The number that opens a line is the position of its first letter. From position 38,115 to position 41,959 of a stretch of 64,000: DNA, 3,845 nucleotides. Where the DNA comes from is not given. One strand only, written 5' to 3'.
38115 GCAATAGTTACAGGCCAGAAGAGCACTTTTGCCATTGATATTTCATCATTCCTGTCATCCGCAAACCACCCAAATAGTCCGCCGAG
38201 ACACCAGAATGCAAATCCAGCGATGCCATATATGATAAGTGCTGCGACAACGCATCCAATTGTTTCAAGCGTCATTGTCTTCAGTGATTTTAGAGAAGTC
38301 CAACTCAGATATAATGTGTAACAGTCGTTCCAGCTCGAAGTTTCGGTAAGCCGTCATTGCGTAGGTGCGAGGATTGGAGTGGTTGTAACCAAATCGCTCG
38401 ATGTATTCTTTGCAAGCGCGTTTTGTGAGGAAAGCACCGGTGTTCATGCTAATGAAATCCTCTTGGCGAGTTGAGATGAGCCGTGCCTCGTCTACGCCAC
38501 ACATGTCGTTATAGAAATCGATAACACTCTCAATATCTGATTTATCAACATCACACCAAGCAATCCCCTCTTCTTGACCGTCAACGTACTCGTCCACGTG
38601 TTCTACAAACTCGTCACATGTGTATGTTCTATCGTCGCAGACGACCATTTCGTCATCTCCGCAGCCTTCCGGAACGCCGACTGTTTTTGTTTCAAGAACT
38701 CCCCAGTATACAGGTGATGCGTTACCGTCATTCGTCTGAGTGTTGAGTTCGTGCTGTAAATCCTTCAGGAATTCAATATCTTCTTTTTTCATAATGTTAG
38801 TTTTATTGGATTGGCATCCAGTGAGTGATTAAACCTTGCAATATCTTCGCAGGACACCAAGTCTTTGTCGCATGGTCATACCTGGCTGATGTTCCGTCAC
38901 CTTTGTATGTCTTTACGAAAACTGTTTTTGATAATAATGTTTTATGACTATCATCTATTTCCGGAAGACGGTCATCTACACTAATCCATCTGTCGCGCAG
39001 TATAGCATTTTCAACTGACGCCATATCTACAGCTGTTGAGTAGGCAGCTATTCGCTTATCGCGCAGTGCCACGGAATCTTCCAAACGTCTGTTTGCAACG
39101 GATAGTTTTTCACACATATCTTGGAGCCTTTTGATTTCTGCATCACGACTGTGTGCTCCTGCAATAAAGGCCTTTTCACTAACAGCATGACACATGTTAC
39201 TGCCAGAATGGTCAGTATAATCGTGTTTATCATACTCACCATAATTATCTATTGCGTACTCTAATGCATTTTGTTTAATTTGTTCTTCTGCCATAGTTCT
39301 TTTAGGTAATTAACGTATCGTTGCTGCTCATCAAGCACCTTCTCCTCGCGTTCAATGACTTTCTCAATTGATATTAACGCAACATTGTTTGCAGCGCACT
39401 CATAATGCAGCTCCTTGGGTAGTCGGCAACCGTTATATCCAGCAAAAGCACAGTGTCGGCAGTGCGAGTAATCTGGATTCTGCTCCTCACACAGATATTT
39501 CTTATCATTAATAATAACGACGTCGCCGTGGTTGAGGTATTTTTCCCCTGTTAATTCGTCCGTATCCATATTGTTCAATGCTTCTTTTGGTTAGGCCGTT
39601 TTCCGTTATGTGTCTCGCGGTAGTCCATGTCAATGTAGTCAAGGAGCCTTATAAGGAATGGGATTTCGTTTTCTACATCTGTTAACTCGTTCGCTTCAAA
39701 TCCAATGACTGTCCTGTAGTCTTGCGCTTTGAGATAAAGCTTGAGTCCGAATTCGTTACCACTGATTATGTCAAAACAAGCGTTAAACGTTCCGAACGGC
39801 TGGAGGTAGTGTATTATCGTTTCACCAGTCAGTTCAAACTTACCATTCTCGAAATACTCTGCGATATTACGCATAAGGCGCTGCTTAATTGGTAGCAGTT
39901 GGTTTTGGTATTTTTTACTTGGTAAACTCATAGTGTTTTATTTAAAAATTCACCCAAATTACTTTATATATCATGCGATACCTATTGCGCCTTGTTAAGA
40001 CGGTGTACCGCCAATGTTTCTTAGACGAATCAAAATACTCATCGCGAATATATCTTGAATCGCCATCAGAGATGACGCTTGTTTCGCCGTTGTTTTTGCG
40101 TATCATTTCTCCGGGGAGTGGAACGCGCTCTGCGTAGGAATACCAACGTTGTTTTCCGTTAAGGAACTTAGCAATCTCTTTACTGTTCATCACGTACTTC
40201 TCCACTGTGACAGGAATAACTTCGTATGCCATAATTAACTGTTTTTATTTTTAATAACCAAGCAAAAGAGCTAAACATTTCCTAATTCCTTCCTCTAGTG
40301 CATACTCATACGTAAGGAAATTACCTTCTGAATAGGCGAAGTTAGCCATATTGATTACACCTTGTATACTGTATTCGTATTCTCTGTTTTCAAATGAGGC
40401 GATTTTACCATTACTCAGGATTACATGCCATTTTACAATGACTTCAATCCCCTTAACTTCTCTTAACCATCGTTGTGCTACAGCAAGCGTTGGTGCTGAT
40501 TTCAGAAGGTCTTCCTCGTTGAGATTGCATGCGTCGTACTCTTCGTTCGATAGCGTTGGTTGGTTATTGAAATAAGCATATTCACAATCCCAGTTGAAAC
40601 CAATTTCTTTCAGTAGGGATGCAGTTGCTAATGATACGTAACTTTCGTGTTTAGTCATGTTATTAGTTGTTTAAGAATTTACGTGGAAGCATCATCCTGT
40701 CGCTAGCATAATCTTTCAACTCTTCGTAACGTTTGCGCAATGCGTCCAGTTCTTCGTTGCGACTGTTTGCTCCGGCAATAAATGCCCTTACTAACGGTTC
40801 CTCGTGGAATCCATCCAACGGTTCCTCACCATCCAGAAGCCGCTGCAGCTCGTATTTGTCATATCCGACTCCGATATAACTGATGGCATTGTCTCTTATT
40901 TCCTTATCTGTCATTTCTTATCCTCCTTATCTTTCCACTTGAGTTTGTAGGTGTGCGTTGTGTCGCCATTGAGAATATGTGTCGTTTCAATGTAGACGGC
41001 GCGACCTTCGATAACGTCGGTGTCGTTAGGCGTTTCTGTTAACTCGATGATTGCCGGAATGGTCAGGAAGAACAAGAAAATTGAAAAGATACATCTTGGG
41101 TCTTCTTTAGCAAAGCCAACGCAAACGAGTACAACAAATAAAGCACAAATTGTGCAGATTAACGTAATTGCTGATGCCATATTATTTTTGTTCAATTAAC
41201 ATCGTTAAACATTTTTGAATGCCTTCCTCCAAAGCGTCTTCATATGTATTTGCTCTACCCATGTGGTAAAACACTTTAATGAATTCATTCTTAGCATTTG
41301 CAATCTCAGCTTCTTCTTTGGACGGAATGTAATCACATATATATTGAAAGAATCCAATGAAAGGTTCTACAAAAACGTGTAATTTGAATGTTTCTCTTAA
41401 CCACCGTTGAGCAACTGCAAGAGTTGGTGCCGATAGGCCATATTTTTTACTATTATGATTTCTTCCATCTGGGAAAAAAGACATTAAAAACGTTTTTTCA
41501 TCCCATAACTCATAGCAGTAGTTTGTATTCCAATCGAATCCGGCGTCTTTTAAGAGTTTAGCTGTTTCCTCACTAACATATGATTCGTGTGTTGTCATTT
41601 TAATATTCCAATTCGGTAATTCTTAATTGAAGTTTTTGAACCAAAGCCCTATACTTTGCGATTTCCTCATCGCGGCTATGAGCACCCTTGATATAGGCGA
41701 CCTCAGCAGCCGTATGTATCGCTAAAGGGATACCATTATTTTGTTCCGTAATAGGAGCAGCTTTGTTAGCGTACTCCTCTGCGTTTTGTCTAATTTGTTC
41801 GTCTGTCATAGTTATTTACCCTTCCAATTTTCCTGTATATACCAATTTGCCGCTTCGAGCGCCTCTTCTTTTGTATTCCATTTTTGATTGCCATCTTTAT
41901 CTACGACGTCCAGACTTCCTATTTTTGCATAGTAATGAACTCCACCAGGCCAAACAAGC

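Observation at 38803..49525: Array of multi-copy small-gene families in the minus-strand early block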

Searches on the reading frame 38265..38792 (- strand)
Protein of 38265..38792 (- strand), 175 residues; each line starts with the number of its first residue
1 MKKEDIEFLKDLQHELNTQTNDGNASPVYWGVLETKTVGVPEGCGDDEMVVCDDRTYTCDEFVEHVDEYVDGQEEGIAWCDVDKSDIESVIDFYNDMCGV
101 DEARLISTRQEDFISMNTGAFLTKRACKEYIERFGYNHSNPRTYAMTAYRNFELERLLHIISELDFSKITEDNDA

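Call 8: search_protein_families(library=phrogs, proteins=[window:38265-38792:-], max_evalue=0.01)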
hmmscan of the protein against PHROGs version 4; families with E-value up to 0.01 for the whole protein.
window:38265-38792:- (175 aa): 1 family
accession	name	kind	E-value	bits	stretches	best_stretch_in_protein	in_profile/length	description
phrog_3205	-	unknown function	1.9e-35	123.9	1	1-173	21-208/243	-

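Call 9: search_protein_families(library=pfam, proteins=[window:38265-38792:-], max_evalue=0.1)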
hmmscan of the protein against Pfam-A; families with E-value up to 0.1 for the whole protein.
window:38265-38792:- (175 aa): 1 family
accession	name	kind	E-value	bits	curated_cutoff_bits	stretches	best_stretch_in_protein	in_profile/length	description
PF00512.31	HisKA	-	0.026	15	26.9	0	153-171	46-65/66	His Kinase A (phospho-acceptor) domain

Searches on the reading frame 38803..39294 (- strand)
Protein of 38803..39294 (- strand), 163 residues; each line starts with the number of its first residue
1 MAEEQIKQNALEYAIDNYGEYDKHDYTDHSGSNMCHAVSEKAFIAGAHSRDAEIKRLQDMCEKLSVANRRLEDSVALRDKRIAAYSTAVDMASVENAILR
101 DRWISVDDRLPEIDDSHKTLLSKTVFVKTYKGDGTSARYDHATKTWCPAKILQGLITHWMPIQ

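Call 5: search_protein_families(library=pfam, proteins=[window:38803-39294:-], max_evalue=1)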
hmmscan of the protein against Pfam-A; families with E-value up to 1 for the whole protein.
window:38803-39294:- (163 aa): 3 families
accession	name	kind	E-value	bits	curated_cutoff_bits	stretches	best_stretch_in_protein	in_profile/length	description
PF04448.17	DUF551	-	7.1e-06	27.2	22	1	103-162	2-63/68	Protein of unknown function (DUF551)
PF00768.25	Peptidase_S11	-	0.037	13.9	27.6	1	37-101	110-168/239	D-alanyl-D-alanine carboxypeptidase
PF24467.1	ARM_FBXO47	-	0.073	12.8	27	1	32-90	187-246/292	FBXO47, ARM repeats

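Call 6: search_protein_families(library=phrogs, proteins=[window:38803-39294:-], max_evalue=0.01)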
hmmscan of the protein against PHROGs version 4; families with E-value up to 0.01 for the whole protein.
window:38803-39294:- (163 aa): 2 families
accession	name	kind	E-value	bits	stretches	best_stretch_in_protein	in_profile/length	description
phrog_7704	-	unknown function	5.7e-05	24.1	1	85-162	91-165/173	-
phrog_924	-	unknown function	0.00011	22.9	1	99-161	88-145/267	-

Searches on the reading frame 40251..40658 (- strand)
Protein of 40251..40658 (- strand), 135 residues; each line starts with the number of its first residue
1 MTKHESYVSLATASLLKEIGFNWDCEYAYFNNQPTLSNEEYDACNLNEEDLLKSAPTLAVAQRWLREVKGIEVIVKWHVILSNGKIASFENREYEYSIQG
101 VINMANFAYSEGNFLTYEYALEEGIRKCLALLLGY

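Call 5: search_protein_families(library=pfam, proteins=[window:40251-40658:-], max_evalue=1)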
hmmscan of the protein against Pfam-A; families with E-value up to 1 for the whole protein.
window:40251-40658:- (135 aa): 1 family
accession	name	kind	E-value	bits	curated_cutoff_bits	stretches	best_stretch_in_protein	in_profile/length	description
PF20319.3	DUF6614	-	0.2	12.1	25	1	53-106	15-67/116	Family of unknown function (DUF6614)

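Call 6: search_protein_families(library=phrogs, proteins=[window:40251-40658:-], max_evalue=0.01)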
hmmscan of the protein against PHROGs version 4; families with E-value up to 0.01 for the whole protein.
window:40251-40658:- (135 aa): 1 family
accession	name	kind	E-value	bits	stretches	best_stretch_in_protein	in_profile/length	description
phrog_12005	-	unknown function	1.1e-09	39.8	1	5-132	2-130/137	-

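Call 11: search_dna_similar(query=window:40251-40658:-, collection=phages, mode=protein, max_evalue=0.001, max_rows=30)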
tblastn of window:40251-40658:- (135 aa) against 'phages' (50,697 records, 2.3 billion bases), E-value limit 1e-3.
Records with a match: 7; places in all: 8; records where one place covers at least 80% of the query: 5.
Best place of each record, by identity: <60% 7.
By first word of the organism name: Cellulophaga 2; uncultured 2; Caudoviricetes 2; Bacteriophage 1.
By host as written in the record: - 3; Cellulophaga baltica #18 2; Bacteroides cellulosilyticus 2.
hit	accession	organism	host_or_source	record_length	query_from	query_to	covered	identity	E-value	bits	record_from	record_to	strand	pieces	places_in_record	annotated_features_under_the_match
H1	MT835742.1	Bacteriophage sp.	human fecal samples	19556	5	132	95%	34.8%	3e-11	65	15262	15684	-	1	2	record has no annotation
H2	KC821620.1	Cellulophaga phage phi18:3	Cellulophaga baltica #18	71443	8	132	93%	30.6%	1e-4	46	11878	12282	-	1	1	hypothetical protein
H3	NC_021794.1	Cellulophaga phage phi18:3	Cellulophaga baltica #18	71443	8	132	93%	30.6%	1e-4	46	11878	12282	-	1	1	hypothetical protein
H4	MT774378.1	uncultured phage cr106_1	human feces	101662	5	132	95%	29.1%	3e-4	45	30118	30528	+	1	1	hypothetical protein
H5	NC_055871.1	uncultured phage cr106_1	human feces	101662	5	132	95%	29.1%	3e-4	45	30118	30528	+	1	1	hypothetical protein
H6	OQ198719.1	Caudoviricetes sp. 'Rudgehvirus jaberico'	Bacteroides cellulosilyticus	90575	5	75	53%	43.1%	3e-7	54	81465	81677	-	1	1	hypothetical protein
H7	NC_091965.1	Caudoviricetes sp. 'Rudgehvirus jaberico'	Bacteroides cellulosilyticus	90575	5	75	53%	43.1%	3e-7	54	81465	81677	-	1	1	hypothetical protein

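Call 16: find_homologous_proteins(query=A1, max_evalue=0.001)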
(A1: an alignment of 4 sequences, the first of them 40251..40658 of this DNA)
Query A1 (4 sequences) (135 aa, profile of the alignment): 2499 proteins with E <= 0.001 among 8000 candidates; the best 120 are listed.
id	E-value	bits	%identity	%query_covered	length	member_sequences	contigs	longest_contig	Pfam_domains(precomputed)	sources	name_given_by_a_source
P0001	3.8e-57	210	99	100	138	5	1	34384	-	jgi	jgi:hypothetical protein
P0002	2.8e-56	207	31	99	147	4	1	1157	-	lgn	-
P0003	2.0e-55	205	37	99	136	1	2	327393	-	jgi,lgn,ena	-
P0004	8.3e-48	180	42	99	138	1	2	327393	-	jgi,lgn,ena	-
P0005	5.0e-43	165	39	98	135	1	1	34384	-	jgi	jgi:hypothetical protein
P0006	3.1e-41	159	39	96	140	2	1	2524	-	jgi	-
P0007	2.9e-39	152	46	97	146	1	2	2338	-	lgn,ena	-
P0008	4.8e-39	152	40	99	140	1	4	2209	-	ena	-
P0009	1.3e-37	147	38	96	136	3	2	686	-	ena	-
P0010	1.9e-36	143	40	95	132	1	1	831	-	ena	-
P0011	2.2e-36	143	38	96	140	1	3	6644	-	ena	-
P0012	5.4e-35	138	40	99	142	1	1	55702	-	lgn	-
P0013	1.4e-34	137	37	99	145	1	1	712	-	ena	-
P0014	2.6e-34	136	40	99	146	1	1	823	-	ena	-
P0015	3.4e-34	136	37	96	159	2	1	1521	-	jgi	-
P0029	8.0e-31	125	42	99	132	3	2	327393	-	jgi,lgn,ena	-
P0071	1.1e-27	115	40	99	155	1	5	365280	-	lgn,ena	-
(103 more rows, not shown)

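Call 19: find_encoding_contigs(protein=P0004, flank=10000, max_places=4)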
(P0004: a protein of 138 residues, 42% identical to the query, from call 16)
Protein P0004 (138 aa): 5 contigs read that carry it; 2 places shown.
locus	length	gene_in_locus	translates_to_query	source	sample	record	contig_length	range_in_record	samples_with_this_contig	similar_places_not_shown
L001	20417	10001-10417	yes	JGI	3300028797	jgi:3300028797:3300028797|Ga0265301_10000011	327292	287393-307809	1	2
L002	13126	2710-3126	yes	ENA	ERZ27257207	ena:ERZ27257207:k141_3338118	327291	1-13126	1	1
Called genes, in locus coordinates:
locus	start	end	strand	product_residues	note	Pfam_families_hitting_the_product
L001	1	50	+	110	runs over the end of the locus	-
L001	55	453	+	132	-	-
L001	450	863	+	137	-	-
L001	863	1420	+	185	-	PF08010:Phage_30_3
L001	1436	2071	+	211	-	-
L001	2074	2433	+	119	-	-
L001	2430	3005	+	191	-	-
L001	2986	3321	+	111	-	-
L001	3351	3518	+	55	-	-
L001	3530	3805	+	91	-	-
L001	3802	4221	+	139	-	-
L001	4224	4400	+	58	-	-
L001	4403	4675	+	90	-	-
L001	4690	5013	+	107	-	-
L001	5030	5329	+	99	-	PF04448:DUF551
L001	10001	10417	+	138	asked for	-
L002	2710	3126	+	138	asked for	-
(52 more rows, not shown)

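Call 49: find_encoding_contigs(protein=P0071, flank=10000, max_places=2)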
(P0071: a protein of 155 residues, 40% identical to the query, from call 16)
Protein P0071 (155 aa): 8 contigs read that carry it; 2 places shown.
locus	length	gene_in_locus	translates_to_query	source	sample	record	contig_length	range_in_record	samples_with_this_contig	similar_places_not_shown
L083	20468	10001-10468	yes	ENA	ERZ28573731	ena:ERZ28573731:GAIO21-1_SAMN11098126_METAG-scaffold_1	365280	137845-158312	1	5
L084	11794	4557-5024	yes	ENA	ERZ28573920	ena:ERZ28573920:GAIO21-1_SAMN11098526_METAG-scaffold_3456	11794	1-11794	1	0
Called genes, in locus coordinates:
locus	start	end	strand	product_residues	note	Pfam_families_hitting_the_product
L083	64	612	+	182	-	PF12694:cpYpsA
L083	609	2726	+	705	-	PF00176:SNF2-rel_dom, PF00270:DEAD (weak), PF04851:ResIII, PF00271:Helicase_C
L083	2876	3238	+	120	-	PF22751:DUF488-N3a, PF04343:DUF488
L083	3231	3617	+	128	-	-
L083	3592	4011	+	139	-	-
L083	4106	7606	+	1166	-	PF03104:DNA_pol_B_exo1, PF00136:DNA_pol_B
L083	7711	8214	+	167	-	-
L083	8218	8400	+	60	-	-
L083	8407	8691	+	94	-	-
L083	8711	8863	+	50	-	-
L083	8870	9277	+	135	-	-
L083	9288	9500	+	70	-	-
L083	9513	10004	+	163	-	-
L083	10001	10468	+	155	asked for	-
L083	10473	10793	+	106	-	-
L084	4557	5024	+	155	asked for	-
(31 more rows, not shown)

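Call 51: find_encoding_contigs(protein=P0029, flank=10000, max_places=1)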
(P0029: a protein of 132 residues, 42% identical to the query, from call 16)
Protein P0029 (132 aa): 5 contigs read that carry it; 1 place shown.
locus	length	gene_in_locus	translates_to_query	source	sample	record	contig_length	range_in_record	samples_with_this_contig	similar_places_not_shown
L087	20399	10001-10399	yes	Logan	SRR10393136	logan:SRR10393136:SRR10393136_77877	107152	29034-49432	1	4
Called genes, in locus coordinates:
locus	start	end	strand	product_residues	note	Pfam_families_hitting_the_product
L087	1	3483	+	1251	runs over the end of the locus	PF03104:DNA_pol_B_exo1, PF00136:DNA_pol_B (weak)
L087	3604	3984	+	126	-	-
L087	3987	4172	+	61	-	-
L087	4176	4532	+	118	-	-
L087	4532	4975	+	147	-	-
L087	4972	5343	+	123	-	-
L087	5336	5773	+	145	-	-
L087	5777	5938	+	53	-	-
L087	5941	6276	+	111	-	-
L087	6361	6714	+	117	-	-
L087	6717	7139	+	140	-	-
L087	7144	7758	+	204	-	-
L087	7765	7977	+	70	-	-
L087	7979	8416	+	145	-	-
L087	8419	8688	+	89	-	-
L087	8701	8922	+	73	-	-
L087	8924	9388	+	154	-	-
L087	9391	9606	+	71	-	-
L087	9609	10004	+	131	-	-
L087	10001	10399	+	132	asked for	-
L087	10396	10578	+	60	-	-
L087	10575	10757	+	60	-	-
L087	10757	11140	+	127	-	-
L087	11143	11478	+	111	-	PF00583:Acetyltransf_1, PF13508:Acetyltransf_7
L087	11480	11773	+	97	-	-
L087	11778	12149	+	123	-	-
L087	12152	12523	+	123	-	-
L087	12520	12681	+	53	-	-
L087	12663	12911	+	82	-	-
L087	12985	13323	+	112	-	-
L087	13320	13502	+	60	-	-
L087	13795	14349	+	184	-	-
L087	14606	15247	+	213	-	PF13306:LRR_5, PF13855:LRR_8 (faint), PF13306:LRR_5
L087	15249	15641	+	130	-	-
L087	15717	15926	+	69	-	-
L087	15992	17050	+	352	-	-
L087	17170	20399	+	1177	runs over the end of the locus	PF17482:Phage_sheath_1C (weak)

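Call 57: find_encoding_contigs(protein=P0005, flank=10000, max_places=2)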
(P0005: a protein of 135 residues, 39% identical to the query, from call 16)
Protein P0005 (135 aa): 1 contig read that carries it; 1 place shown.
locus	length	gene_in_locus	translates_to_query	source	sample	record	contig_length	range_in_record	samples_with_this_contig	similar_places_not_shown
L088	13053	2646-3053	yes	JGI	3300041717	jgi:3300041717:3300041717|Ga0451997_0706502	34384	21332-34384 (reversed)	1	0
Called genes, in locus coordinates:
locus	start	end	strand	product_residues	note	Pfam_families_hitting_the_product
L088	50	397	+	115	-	-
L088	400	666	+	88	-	-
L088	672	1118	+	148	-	-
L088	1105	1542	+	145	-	-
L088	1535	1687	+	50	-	-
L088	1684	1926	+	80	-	-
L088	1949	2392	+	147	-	-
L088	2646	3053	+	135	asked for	-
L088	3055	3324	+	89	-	-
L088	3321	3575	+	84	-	-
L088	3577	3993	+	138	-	-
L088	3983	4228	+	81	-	-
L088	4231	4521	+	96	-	-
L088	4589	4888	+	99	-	-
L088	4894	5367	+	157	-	-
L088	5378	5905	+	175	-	-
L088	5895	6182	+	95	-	-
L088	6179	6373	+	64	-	-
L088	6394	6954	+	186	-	-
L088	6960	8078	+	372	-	-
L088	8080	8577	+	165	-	-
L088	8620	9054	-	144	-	-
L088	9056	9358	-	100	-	-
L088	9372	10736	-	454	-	PF13290:CHB_HEX_C_1, PF13287:Fn3_assoc, PF13290:CHB_HEX_C_1, PF13287:Fn3_assoc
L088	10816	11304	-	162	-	-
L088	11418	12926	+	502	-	PF01145:Band_7, PF15975:Flot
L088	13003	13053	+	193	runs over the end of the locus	-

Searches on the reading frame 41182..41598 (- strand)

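Call 5: search_protein_families(library=pfam, proteins=[window:41182-41598:-], max_evalue=1)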
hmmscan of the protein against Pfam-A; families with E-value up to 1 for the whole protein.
window:41182-41598:- (138 aa): 1 family
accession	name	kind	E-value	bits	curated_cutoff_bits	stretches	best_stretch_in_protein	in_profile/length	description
PF04760.21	IF2_N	-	0.014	15.6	25.3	1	1-18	30-48/53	Translation initiation factor IF-2, N-terminal region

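Call 6: search_protein_families(library=phrogs, proteins=[window:41182-41598:-], max_evalue=0.01)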
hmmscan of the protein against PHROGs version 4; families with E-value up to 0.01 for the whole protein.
window:41182-41598:- (138 aa): 1 family
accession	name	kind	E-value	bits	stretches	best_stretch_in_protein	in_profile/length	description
phrog_12005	-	unknown function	8e-13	50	1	5-135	2-131/137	-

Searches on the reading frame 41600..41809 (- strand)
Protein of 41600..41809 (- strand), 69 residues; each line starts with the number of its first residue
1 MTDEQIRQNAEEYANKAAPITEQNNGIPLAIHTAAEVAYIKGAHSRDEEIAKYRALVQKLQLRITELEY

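Call 5: search_protein_families(library=pfam, proteins=[window:41600-41809:-], max_evalue=1)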
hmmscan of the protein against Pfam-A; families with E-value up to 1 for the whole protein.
window:41600-41809:- (69 aa): 1 family
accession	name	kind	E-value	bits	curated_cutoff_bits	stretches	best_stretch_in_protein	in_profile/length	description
PF08954.16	Trimer_CC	-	0.00087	19.3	27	1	45-68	22-46/52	Trimerisation motif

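Call 6: search_protein_families(library=phrogs, proteins=[window:41600-41809:-], max_evalue=0.01)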
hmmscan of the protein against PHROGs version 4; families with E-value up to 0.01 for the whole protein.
window:41600-41809:- (69 aa): 0 families

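Call 42: find_homologous_proteins(query=A3, max_evalue=0.001)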
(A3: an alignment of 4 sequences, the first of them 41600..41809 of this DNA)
Query A3 (4 sequences) (69 aa, profile of the alignment): 198 proteins with E <= 0.001 among 263 candidates; the best 120 are listed.
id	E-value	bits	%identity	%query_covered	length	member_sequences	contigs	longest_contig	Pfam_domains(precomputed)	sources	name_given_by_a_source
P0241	1.8e-28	116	100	100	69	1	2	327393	-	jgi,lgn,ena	-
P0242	5.6e-27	111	34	88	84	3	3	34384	-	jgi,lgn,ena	jgi:hypothetical protein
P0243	5.1e-26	108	34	93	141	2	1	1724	-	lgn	-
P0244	5.7e-25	105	41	99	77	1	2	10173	-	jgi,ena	-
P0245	1.5e-24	103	42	97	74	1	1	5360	-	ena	-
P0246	2.2e-22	97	42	68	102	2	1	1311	-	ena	-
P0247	5.1e-22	95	36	97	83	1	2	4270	-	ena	-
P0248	9.5e-22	95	37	96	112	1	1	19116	-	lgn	-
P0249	4.3e-21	92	42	88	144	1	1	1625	PF04448.18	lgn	-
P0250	6.7e-21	92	40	88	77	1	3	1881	-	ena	-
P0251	6.7e-21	92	36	97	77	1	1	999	-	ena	-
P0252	8.3e-21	91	44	72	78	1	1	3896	-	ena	-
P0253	7.7e-20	88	39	72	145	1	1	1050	PF04448.18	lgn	-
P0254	2.5e-19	87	37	90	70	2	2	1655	-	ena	-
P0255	2.7e-19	87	36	88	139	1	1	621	-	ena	-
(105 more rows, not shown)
